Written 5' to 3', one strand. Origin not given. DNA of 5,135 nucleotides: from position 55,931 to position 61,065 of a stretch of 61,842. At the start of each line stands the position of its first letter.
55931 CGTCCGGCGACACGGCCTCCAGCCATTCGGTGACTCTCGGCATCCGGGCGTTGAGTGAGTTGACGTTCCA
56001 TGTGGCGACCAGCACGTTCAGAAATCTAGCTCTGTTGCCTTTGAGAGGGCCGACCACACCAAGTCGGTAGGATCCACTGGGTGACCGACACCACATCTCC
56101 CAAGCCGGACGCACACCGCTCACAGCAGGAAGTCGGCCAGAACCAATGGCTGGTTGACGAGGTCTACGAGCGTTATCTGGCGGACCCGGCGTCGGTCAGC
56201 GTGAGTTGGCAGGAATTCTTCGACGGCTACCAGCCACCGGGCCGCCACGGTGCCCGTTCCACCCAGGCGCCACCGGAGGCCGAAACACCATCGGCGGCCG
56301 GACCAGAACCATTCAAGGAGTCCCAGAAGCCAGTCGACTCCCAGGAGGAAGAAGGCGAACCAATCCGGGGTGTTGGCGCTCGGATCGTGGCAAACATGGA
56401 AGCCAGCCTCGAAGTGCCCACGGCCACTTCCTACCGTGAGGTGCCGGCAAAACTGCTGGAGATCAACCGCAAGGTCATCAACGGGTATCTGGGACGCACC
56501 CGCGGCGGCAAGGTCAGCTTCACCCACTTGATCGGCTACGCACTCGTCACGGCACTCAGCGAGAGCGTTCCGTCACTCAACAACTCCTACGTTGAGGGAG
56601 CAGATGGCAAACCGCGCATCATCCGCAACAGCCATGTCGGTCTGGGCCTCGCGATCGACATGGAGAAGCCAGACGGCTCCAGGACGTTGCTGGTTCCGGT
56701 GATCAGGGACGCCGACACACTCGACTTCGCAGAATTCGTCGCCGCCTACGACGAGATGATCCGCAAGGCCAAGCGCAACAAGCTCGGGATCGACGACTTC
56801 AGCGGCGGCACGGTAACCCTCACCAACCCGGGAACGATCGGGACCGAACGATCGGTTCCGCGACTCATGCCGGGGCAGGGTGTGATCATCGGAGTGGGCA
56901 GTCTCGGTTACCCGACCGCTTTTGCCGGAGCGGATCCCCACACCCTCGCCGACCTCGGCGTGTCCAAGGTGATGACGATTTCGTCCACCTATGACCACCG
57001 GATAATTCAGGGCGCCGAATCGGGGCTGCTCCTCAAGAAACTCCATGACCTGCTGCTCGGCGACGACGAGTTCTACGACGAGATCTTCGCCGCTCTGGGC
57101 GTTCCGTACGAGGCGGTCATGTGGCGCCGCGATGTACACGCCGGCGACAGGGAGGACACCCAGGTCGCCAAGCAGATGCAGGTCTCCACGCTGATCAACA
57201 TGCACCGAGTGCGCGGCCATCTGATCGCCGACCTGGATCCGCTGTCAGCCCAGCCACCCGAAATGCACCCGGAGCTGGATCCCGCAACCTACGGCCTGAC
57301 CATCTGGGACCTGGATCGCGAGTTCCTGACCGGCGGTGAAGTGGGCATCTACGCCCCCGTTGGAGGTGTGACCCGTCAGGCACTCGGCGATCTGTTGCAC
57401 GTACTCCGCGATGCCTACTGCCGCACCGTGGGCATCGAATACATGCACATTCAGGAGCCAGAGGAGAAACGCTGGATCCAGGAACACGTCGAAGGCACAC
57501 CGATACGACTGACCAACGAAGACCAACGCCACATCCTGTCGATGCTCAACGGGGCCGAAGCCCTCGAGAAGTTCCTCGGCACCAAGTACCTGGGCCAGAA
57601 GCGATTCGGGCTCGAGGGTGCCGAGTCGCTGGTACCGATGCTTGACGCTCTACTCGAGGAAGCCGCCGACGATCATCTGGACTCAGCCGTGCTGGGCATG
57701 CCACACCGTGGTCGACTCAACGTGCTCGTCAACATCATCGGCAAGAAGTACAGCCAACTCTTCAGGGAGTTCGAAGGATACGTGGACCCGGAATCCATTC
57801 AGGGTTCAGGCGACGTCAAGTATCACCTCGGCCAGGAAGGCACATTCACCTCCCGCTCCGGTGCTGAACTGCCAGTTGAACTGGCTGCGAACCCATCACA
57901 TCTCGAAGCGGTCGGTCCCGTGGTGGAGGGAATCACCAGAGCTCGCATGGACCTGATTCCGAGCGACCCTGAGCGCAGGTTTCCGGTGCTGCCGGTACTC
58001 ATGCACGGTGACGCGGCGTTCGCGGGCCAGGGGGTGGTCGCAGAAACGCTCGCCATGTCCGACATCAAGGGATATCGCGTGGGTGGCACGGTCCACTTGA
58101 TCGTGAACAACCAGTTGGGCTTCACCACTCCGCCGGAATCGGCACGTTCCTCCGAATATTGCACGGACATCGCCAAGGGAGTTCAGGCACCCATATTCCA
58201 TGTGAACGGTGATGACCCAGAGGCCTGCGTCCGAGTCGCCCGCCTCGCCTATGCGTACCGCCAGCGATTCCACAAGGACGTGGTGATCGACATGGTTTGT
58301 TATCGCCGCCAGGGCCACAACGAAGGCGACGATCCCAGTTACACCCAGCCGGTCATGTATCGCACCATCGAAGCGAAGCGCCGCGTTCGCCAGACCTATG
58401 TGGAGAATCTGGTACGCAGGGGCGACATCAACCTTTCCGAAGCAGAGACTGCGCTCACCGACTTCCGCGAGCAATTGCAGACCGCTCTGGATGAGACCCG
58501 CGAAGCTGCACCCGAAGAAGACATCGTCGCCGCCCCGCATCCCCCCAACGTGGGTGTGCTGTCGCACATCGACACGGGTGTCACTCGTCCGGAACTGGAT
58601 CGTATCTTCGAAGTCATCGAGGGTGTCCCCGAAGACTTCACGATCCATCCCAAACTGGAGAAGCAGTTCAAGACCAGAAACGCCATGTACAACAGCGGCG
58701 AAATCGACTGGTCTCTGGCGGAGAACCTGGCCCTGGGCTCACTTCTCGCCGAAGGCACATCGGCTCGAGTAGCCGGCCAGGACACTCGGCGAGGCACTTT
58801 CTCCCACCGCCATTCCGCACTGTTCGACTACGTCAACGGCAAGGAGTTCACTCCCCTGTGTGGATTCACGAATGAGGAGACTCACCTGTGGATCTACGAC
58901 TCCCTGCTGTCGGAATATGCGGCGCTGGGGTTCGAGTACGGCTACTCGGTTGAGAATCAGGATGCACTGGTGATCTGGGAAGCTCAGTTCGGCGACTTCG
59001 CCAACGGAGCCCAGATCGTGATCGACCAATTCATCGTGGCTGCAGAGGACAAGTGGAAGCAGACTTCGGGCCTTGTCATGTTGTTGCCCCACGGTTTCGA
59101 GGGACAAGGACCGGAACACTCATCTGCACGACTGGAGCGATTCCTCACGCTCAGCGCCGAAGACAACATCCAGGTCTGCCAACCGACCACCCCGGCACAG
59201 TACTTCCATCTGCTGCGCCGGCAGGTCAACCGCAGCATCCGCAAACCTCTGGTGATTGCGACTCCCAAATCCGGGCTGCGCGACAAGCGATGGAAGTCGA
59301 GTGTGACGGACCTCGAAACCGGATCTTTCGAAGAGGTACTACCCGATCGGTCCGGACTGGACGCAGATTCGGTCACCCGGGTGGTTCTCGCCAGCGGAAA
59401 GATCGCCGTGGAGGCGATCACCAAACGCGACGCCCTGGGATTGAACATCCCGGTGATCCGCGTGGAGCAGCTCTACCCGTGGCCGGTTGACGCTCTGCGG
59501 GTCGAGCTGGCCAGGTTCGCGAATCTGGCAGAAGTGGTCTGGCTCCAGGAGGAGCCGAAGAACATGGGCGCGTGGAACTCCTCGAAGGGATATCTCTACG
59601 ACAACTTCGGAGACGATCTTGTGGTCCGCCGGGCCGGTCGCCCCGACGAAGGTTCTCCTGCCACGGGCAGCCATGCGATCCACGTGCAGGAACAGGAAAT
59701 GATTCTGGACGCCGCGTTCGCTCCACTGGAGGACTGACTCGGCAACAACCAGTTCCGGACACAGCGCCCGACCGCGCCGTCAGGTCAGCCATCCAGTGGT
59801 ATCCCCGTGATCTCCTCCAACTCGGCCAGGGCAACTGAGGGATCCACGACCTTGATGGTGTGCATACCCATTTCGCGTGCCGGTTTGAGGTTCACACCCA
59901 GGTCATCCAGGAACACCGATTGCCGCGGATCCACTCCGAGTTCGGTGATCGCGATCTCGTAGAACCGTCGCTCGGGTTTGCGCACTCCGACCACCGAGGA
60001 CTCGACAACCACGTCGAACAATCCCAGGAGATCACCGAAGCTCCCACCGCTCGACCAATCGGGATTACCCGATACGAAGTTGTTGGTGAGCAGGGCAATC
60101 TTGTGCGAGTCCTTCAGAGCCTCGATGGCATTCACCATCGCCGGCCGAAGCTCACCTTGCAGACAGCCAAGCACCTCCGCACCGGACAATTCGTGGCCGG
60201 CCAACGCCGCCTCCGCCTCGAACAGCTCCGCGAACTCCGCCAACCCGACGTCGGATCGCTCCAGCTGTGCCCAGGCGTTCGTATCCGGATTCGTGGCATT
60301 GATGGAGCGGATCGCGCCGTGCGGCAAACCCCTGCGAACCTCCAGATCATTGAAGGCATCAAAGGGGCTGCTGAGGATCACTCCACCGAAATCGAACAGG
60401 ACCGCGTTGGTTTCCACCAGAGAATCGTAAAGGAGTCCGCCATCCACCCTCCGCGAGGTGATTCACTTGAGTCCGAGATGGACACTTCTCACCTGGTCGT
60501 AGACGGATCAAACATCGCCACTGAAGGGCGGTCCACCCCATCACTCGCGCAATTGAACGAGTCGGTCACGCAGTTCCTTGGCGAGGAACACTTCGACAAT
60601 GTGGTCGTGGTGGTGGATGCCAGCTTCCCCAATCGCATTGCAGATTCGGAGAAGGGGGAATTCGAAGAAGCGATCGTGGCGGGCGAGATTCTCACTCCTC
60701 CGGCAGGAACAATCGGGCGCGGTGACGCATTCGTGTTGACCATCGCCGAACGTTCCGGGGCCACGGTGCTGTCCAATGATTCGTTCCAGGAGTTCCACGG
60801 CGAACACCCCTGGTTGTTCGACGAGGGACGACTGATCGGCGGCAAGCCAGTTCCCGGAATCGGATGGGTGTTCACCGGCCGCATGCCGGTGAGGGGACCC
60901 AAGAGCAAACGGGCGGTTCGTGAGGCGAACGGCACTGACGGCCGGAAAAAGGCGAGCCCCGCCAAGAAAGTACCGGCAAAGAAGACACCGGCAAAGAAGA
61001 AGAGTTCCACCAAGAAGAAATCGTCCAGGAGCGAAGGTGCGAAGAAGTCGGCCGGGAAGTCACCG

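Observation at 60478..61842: Unlisted right-edge ORF: Regnase/Zc3h12a-like NYN RNase fused to an S1 domain and a histone-H1-like polycationic tail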

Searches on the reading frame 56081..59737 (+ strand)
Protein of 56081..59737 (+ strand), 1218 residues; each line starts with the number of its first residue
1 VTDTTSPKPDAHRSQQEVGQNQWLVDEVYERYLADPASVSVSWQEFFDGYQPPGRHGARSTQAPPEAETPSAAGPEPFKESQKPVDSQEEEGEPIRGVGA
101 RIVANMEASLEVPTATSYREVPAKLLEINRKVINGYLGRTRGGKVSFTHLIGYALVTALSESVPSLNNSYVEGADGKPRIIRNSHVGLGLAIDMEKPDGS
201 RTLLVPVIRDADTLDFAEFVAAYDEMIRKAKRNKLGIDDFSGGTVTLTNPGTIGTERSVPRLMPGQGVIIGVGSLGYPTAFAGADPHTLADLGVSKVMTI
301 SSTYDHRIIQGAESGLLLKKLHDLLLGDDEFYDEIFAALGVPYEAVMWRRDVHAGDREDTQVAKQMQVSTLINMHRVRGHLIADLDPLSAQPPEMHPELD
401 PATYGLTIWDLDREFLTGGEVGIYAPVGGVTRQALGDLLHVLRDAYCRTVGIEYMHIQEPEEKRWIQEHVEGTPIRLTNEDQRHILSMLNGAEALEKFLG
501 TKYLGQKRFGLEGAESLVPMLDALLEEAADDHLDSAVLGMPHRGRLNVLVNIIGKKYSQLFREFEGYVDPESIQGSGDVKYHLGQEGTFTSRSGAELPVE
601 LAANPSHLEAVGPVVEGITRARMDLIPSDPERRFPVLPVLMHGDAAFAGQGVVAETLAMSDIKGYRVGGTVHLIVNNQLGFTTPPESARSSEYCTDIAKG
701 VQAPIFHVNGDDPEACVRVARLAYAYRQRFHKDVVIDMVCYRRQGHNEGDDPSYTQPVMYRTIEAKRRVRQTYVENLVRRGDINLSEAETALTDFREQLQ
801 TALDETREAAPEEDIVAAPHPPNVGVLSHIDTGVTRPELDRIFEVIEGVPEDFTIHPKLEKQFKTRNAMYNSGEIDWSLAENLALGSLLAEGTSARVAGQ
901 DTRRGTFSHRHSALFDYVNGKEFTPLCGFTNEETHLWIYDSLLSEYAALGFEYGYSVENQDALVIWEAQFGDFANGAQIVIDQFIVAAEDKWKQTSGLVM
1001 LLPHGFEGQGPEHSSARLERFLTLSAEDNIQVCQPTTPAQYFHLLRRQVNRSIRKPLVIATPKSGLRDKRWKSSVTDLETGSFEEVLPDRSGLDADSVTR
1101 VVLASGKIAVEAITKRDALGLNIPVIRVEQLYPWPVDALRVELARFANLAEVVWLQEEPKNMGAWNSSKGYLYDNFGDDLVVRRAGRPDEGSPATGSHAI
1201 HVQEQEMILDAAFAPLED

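Call 8: search_protein_families(library=pfam, proteins=[window:56081-59737:+], max_evalue=0.00001)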
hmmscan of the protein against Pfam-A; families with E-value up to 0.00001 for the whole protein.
window:56081-59737:+ (1218 aa): 5 families
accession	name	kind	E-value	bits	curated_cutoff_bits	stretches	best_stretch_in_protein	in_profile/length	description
PF00676.26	E1_dh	-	1.5e-49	169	22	1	496-809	10-294/300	Dehydrogenase E1 component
PF02779.29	Transket_pyr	-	4.6e-46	157.1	27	1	874-1067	2-173/174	Transketolase, pyrimidine binding domain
PF00198.28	2-oxoacid_dh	-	9.6e-44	150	23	1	88-325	2-224/232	2-oxoacid dehydrogenases acyltransferase (catalytic domain)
PF16870.10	OxoGdeHyase_C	-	4e-36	124.5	27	1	1072-1213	1-151/151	2-oxoglutarate dehydrogenase C-terminal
PF16078.10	2-oxogl_dehyd_N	-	2e-12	46.9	27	1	19-52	6-39/41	2-oxoglutarate dehydrogenase N-terminus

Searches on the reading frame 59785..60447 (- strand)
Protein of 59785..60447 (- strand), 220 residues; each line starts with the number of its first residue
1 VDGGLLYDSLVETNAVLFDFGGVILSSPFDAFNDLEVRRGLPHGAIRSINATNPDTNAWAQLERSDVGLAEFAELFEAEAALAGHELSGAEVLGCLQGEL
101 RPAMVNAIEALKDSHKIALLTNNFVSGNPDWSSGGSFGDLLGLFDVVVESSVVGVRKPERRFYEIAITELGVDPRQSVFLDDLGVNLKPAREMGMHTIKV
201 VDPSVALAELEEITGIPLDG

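Call 8: search_protein_families(library=pfam, proteins=[window:59785-60447:-], max_evalue=0.00001)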
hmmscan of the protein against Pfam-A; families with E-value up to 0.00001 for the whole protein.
window:59785-60447:- (220 aa): 2 families
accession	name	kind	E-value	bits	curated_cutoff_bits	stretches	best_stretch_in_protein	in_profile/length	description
PF00702.32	Hydrolase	-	2.1e-13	51.5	26.4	1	14-194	2-191/191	haloacid dehalogenase-like hydrolase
PF13419.12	HAD_2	-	7.6e-07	29.9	23.8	1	102-200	82-178/178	Haloacid dehalogenase-like hydrolase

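Call 35: find_encoding_contigs(protein=window:59785-60447:-, flank=10000, max_places=6)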
Protein window:59785-60447:- (220 aa): no gene with exactly this product is on record in the collection.

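Call 42: search_protein_families(library=ncbifam, proteins=[window:59785-60447:-], max_evalue=0.00001)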
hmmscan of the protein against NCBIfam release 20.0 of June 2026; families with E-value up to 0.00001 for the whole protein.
window:59785-60447:- (220 aa): 7 families
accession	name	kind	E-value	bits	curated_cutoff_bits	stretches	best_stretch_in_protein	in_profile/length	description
TIGR02247.1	HAD-1A3-hyp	subfamily_domain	7.3e-54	182.7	125.4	1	14-216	3-211/211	epoxide hydrolase N-terminal domain-like phosphatase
TIGR01509.1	HAD-SF-IA-v3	subfamily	3.4e-15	56.5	29.4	1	90-198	53-152/154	HAD-IA family hydrolase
NF006991.0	PRK09456.1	equivalog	1.1e-12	48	295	1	17-205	4-189/199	glucose-1-phosphatase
TIGR01993.1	Pyr-5-nucltdase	equivalog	1.7e-09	37.7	142.9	1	140-198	120-181/183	pyrimidine 5'-nucleotidase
TIGR02253.1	CTE7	subfamily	5e-09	36.3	169.75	1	101-200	96-194/221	TIGR02253 family HAD-type hydrolase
TIGR01691.1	enolase-ppase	equivalog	6.7e-06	25.7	128.1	1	135-204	136-203/224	acireductone synthase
TIGR02252.1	DREG-2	subfamily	8.7e-06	25.6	155.2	0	140-198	143-202/203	HAD hydrolase, REG-2-like, family IA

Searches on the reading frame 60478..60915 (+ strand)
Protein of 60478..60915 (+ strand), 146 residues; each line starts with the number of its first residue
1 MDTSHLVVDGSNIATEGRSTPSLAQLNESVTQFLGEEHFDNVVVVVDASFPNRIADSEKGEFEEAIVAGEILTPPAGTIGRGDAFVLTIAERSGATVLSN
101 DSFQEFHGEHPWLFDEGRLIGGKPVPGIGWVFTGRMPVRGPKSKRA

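Call 23: search_protein_representatives(protein=window:60478-60915:+)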
Query: 146 residues. Proteins with E-value up to 0.001 (for the whole library): 829; up to 1e-10: 549; up to 1e-30: 294. The best 150 are listed.
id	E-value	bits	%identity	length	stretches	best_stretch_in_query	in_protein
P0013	2.2e-63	229.2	72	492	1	2-146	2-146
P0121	5.2e-63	228.0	73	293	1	2-145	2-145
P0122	4.8e-62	224.9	68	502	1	3-145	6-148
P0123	1.4e-61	223.3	71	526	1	4-145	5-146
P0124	1.4e-61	223.3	67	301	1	2-145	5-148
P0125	2.7e-61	222.4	70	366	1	2-146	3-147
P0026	3.4e-61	222.1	69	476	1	3-146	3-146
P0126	1.2e-60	220.3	70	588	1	4-146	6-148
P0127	2.2e-60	219.5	70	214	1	3-146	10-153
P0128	2.3e-60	219.4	69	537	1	3-145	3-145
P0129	3.3e-60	218.9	66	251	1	3-145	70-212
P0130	5.9e-60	218.1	69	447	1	3-146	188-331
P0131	5.9e-60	218.1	70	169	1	4-146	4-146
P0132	8.5e-60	217.6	68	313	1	1-145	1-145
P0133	1.0e-59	217.3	69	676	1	2-145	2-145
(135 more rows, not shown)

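Call 39: search_solved_structures(query=A4, max_evalue=1, show_alignments=4)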
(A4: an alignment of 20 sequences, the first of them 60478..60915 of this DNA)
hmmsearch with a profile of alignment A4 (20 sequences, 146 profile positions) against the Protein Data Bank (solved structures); distinct sequences matched with E-value up to 1: 14.
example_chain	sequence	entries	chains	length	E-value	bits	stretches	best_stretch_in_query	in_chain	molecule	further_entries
8wzc_A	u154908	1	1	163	1.3e-05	28.6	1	3-113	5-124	Protein KHNYN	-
9s2d_A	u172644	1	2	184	4.1e-05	27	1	4-113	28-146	Protein KHNYN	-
5h9v_A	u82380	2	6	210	6.1e-05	26.5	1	1-119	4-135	Ribonuclease ZC3H12A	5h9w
3v32_B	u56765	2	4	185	8.9e-05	25.9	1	5-119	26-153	Ribonuclease ZC3H12A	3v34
3v33_A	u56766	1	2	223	0.00017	25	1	5-119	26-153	Ribonuclease ZC3H12A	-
7ndi_A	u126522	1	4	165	0.00018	25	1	5-112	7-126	Probable ribonuclease ZC3H12C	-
7ndh_A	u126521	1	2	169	0.00019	24.9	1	5-112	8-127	Probable ribonuclease ZC3H12C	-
6sjd_B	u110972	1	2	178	0.00021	24.7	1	5-119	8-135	Probable ribonuclease ZC3H12B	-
7ndk_A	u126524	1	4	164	0.001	22.5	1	5-112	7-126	Probable ribonuclease ZC3H12C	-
7ndj_A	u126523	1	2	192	0.0017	21.8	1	5-112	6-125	Probable ribonuclease ZC3H12C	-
3ht4_A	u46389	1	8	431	0.21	15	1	22-87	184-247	Aluminum resistance protein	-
3dm9_B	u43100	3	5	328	0.51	13.7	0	9-98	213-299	Signal recognition particle receptor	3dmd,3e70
1j8y_F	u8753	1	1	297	0.6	13.5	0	24-88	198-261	SIGNAL RECOGNITION 54 KDA PROTEIN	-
1j8m_F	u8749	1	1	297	0.6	13.5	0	24-88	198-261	SIGNAL RECOGNITION 54 KDA PROTEIN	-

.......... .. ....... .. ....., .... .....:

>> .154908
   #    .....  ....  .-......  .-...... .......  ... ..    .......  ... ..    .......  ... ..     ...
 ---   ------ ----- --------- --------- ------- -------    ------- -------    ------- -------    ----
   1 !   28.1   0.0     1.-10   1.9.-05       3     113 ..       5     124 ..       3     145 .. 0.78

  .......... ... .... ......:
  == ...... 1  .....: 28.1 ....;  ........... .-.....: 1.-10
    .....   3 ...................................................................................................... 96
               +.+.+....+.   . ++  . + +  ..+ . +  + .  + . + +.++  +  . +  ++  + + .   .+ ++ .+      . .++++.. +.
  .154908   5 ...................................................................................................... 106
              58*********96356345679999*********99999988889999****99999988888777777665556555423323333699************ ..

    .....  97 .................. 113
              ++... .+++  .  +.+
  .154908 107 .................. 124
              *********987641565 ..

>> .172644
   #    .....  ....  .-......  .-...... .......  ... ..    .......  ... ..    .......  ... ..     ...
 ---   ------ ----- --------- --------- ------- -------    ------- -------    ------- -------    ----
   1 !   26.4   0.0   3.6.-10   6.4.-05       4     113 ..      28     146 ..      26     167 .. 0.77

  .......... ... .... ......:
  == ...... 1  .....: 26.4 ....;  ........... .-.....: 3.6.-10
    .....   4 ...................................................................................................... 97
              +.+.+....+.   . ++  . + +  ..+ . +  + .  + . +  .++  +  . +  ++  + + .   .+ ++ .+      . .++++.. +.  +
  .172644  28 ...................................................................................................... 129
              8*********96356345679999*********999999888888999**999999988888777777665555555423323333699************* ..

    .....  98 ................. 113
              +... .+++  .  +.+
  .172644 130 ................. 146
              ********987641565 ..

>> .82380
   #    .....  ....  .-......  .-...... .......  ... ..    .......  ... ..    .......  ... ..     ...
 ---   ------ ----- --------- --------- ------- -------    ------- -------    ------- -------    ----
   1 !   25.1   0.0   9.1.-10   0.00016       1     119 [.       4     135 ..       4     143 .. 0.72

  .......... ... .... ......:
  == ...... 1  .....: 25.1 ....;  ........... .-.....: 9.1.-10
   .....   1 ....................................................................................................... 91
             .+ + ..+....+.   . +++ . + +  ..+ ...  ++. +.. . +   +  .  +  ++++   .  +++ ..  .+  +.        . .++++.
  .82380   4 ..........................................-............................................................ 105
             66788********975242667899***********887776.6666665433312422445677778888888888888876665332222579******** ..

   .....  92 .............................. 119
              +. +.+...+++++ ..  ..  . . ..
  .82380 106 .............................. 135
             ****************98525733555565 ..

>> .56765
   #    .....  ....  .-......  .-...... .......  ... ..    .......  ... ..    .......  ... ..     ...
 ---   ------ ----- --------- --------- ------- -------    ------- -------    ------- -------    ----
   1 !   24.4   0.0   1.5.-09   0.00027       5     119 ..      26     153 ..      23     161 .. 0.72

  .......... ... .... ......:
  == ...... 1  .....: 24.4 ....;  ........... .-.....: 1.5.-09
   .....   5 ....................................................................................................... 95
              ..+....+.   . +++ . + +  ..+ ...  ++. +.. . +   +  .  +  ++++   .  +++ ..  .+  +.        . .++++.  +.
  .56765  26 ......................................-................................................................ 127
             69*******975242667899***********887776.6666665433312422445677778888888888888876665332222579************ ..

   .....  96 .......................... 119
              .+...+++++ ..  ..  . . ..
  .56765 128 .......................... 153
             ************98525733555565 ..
